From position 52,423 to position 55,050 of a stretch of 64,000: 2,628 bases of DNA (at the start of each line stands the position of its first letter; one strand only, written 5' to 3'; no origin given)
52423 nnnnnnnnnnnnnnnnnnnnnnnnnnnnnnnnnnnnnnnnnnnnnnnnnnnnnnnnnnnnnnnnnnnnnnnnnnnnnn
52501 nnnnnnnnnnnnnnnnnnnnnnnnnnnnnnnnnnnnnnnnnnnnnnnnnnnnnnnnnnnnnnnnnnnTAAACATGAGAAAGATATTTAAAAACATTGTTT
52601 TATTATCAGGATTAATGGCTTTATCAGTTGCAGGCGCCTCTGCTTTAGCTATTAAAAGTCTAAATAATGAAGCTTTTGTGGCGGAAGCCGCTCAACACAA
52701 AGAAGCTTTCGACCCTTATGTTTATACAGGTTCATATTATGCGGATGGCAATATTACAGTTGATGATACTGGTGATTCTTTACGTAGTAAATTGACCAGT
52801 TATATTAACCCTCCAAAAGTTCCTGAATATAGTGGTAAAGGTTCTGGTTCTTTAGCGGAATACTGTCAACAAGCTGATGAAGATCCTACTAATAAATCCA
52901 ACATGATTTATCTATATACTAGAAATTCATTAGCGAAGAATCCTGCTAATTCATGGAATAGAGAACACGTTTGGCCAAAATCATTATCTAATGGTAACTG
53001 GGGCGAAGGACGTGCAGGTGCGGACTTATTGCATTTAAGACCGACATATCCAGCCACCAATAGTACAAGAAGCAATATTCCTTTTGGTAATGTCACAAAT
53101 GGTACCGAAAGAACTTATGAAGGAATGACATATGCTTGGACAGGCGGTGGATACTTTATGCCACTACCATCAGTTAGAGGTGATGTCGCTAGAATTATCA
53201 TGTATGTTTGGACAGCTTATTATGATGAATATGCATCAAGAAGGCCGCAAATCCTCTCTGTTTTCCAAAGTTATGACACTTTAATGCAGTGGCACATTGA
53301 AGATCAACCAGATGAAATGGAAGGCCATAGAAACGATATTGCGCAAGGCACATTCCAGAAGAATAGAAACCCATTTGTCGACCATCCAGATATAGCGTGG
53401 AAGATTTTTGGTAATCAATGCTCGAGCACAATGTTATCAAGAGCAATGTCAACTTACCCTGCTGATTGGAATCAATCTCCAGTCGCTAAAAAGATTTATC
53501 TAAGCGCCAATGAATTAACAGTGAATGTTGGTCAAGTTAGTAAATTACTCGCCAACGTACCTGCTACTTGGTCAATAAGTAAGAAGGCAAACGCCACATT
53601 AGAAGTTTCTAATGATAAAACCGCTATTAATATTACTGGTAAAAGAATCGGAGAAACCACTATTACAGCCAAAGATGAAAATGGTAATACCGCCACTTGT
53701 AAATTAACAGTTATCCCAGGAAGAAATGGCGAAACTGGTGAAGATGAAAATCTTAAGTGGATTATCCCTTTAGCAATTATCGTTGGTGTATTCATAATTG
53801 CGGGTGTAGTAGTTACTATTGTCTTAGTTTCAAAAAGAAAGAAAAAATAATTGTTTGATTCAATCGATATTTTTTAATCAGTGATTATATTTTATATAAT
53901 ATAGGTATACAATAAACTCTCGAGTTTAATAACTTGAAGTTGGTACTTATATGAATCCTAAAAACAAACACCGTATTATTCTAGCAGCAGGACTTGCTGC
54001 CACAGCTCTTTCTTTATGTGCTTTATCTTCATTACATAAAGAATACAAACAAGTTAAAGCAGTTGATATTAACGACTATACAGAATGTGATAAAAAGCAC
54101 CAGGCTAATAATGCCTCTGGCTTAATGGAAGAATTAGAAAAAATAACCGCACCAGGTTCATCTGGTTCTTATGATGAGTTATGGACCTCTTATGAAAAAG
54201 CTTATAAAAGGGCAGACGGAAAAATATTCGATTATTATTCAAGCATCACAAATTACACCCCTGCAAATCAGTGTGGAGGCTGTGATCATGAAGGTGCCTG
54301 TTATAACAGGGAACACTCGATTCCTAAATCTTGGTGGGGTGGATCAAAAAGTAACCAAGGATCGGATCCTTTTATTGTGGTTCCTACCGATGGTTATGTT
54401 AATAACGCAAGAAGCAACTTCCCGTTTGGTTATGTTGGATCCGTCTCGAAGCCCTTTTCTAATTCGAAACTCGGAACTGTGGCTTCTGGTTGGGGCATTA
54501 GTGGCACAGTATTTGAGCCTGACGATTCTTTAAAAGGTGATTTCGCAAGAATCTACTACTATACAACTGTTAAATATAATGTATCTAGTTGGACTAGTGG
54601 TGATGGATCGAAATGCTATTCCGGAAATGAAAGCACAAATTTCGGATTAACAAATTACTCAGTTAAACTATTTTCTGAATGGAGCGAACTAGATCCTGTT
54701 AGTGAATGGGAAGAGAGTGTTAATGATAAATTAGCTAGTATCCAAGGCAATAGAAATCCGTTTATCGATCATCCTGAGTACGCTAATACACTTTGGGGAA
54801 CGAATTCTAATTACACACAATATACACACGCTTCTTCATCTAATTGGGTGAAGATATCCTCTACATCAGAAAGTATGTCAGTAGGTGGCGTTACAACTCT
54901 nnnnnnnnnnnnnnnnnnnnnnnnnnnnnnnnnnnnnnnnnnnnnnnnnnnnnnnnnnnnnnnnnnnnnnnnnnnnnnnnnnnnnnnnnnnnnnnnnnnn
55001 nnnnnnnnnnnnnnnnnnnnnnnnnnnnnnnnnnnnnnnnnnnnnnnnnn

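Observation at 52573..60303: Tandem array of three paralogous Endonuclease-I-domain surface proteins decorated with Big_3 Ig-like domains and membrane anchors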

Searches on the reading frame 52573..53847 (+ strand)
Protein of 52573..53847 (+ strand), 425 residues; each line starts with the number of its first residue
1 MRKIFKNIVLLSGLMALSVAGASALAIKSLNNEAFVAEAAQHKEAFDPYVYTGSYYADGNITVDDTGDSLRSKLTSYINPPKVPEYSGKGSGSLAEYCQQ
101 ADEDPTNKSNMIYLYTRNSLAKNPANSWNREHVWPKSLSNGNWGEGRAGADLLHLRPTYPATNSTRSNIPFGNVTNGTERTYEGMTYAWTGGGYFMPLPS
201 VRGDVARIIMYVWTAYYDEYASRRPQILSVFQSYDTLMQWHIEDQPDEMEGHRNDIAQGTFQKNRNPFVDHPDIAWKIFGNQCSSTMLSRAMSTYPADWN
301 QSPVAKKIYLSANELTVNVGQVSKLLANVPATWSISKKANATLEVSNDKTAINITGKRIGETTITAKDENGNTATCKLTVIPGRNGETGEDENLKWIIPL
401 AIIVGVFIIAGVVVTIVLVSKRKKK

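Call 7: search_protein_families(library=pfam, max_evalue=0.01, proteins=[window:52573-53847:+])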
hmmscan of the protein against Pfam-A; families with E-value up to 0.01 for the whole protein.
window:52573-53847:+ (425 aa): 2 families
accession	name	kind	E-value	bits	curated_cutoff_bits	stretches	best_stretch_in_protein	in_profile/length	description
PF04231.19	Endonuclease_1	-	7.3e-27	95.1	25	1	102-272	48-234/235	Endonuclease I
PF13629.12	T2SS-T3SS_pil_N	-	0.0029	17.7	23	1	313-375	3-66/72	Pilus formation protein N terminal region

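Call 8: search_protein_families(library=ncbifam, max_evalue=0.01, proteins=[window:52573-53847:+])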
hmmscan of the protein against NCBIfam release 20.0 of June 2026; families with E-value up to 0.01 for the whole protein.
window:52573-53847:+ (425 aa): 0 families

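Call 20: list_cluster_members(proteins=[window:52573-53847:+, window:53951-57421:+, P0001, window:51248-52567:+])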
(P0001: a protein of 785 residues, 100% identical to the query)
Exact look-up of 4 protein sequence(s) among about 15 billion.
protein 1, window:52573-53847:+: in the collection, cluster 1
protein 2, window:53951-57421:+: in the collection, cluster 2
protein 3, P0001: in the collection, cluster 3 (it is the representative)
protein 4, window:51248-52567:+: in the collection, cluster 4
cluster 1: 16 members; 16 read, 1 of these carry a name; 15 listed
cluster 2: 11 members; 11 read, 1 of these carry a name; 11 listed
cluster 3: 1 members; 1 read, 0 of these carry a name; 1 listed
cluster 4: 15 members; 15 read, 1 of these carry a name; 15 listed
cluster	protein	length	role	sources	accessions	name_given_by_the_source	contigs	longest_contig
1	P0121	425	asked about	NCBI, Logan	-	-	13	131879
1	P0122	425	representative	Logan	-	-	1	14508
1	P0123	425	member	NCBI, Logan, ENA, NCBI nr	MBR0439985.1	MAG: endonuclease [Bacilli bacterium] | endonuclease [Bacilli bacterium]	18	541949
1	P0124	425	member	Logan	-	-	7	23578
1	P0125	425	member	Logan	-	-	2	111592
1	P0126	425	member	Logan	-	-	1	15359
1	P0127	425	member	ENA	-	-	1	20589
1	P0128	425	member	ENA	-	-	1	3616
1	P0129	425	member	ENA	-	-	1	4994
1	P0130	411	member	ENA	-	-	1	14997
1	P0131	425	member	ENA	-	-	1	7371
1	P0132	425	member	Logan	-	-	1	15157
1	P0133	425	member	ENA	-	-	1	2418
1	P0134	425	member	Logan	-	-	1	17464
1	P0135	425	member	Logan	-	-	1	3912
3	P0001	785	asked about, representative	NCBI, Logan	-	-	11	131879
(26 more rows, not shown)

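Call 62: search_protein_representatives(protein=window:52573-53847:+)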
Query: 425 residues. Proteins with E-value up to 0.001 (for the whole library): 8187; up to 1e-10: 4031; up to 1e-30: 223. The best 150 are listed.
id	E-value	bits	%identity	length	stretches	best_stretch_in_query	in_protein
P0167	1.3e-113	396.4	52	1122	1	1-390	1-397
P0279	6.3e-108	377.7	51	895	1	12-392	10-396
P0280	3.8e-106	371.8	51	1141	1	5-385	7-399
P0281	2.2e-105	369.3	53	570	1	16-370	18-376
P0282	9.9e-105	367.2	45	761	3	10-401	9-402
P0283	3.8e-103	361.9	51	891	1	16-370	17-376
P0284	2.9e-102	359.0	41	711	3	36-389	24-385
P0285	8.7e-102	357.5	48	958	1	8-380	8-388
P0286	1.4e-101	356.8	50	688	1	9-386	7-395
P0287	6.1e-100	351.4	49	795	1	9-381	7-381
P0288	1.1e-99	350.5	53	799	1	11-323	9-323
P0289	2.7e-99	349.2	49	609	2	1-297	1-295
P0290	3.6e-99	348.8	48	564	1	16-383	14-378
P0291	4.7e-99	348.4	46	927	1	10-388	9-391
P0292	2.7e-98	345.9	52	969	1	17-347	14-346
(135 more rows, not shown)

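Call 98: search_protein_families(library=padloc, max_evalue=0.001, proteins=[window:52573-53847:+])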
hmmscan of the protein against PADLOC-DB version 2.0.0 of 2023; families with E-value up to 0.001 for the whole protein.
window:52573-53847:+ (425 aa): 0 families

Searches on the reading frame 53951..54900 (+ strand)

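Call 16: search_solved_structures(query=window:53951-54900:+, max_evalue=0.01, show_alignments=2)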
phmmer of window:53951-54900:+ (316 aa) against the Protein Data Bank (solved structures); distinct sequences matched with E-value up to 0.01: 5.
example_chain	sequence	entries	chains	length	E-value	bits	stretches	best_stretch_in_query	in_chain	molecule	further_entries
1oup_A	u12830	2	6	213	4.1e-07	33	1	230-273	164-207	Nuclease | ENDONUCLEASE I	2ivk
1ouo_A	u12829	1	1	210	4.4e-07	32.9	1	227-273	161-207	Nuclease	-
2pu3_A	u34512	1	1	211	5.9e-07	32.5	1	225-272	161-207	Endonuclease I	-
2g7e_A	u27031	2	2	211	0.0013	21.6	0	233-272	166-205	Endonuclease I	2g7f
2vnd_A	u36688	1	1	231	0.0017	21.1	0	233-272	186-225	ENDONUCLEASE I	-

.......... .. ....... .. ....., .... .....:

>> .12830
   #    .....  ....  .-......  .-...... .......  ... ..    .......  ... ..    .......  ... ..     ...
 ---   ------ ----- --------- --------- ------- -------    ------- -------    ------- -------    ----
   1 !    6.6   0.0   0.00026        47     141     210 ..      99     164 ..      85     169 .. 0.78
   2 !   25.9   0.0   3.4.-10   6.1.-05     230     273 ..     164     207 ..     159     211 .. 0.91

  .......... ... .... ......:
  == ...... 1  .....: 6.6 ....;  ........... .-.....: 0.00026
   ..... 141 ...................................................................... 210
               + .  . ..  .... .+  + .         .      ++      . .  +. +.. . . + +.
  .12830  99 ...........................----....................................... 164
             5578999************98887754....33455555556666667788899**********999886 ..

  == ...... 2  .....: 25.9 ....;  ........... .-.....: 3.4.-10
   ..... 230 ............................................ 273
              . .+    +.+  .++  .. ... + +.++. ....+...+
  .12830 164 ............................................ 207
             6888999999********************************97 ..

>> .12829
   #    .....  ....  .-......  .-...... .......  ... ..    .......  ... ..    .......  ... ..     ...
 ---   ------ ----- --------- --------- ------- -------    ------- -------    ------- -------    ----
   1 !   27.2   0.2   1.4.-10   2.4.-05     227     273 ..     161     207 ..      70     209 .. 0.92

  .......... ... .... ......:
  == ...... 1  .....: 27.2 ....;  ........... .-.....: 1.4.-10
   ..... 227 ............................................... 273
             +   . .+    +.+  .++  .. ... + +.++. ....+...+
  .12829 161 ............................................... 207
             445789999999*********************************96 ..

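Call 31: search_solved_structures(query=A1, max_evalue=0.001, show_alignments=2)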
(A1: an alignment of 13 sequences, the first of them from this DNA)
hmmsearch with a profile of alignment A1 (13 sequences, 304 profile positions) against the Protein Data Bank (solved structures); distinct sequences matched with E-value up to 0.001: 5.
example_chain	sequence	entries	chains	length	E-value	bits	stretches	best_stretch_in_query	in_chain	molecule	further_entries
1oup_A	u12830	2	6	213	6.5e-15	58.8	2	239-281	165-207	Nuclease | ENDONUCLEASE I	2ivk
1ouo_A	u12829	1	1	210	7.9e-15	58.6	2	239-281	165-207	Nuclease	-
2pu3_A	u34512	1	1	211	8.9e-14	55.1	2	137-219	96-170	Endonuclease I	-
2g7e_A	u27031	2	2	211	1.7e-11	47.6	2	137-214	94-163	Endonuclease I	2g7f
2vnd_A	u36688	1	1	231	1.8e-11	47.5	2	137-216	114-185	ENDONUCLEASE I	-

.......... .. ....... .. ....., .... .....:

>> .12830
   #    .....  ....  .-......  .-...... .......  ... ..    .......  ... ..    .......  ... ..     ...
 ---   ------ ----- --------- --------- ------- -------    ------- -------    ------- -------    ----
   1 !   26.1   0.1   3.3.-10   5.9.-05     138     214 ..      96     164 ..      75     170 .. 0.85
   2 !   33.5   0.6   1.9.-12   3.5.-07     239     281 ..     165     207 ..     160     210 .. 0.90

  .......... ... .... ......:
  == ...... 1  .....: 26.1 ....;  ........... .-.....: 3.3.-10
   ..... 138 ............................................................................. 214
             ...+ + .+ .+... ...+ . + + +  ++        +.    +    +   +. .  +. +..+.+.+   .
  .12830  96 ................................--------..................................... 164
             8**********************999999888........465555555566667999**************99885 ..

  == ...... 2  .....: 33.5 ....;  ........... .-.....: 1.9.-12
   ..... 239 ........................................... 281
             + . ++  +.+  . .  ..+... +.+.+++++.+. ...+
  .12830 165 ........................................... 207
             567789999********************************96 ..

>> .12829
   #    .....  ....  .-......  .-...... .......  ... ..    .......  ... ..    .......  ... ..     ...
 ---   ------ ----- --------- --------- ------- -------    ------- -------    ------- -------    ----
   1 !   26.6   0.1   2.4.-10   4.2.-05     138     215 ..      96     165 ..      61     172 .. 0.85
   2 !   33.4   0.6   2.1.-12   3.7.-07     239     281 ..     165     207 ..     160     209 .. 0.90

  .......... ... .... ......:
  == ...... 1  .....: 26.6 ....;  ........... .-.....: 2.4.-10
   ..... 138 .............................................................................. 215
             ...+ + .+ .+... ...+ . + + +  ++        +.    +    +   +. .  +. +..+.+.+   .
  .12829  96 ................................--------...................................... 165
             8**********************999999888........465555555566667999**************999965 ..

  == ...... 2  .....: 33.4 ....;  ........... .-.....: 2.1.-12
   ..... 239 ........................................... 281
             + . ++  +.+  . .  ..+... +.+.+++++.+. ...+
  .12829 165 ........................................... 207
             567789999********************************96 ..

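Call 32: find_related_loci(query=A1, collection=genome_contigs, flank=10000)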
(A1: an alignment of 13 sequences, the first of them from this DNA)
Query A1 (296 aa) in genome_contigs; peptide patterns used: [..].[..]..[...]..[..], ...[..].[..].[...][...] (x = any residue, [..] = any of these).
600 stretches matched a pattern (row limit reached: there are more); 590 encode a relative of the query (tblastn E <= 1e-3); the best 80 are kept; 80 distinct loci.
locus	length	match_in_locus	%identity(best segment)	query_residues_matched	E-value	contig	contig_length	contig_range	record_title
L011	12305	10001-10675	53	58-283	6e-69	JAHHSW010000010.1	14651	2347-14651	MAG: Anaeroplasmataceae bacterium isolate MAG066 MAG066_10, whole genome shotgun sequence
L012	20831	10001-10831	41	22-291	1e-56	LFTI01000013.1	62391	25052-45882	MAG: Rikenellaceae bacterium DTU049 scaffold1647, whole genome shotgun sequence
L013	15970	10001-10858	40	22-289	3e-54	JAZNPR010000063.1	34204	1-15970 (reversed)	MAG: Paludibacteraceae bacterium isolate T1900044833_TS20190299.MAGScoT_cleanbin_000033 SGB_2903_k141_961703, whole geno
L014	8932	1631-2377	43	58-286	2e-54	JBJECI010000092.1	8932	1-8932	MAG: Paludibacteraceae bacterium isolate LOHA15_bin.007 NODE_4476_length_8932_cov_9.183846, whole genome shotgun sequenc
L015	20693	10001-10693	45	56-286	4e-54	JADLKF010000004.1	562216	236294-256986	MAG: Lentimicrobiaceae bacterium isolate DFE_LEN c_000000000253, whole genome shotgun sequence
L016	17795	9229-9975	43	58-286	2e-53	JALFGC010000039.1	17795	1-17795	MAG: Bacteroidales bacterium isolate SUG649 k141_523108, whole genome shotgun sequence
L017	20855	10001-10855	40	22-289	1e-52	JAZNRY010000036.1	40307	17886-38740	MAG: Paludibacteraceae bacterium isolate T1900044812_TS20190278.MAGScoT_cleanbin_000006 SGB_2793_k141_1439693, whole gen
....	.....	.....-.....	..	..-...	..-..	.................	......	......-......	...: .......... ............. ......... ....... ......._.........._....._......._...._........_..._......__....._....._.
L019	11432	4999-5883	39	5-289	9e-50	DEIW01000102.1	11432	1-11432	MAG TPA_asm: Bacteroidales bacterium UBA2764 UBA2764_contig_7820, whole genome shotgun sequence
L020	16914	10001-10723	43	58-295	8e-49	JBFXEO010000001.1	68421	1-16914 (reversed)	MAG: Bacteroidales bacterium isolate CA_2019_TPIn_118 NODE_1358_length_68421_cov_4.317788_TPIn, whole genome shotgun seq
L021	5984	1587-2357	42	51-289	2e-48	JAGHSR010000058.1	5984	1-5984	MAG: Candidatus Colicola coprequi isolate E2_MB2_30 c_000000197793, whole genome shotgun sequence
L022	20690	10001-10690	42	55-283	1e-48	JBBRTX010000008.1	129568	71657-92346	MAG: Bacteroidales bacterium isolate La2_metabat2.315 La2_metabat2.315_K_1330281L129568_cov_24.9891, whole genome shotgu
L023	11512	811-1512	45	64-283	3e-48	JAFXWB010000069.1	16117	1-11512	MAG: Bacilli bacterium isolate RGIG6798 Sheep_Rumen-3__c1625294, whole genome shotgun sequence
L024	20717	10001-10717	41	58-283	4e-48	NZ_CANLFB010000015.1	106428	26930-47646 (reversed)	Uncultured Psychromonas sp. isolate 2B2-76.fasta NODE_15, whole genome shotgun sequence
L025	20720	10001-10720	42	58-283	5e-48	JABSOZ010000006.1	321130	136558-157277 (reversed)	MAG: Colwellia sp. isolate DT_21 DT-Colwellia-5_scaffold_6, whole genome shotgun sequence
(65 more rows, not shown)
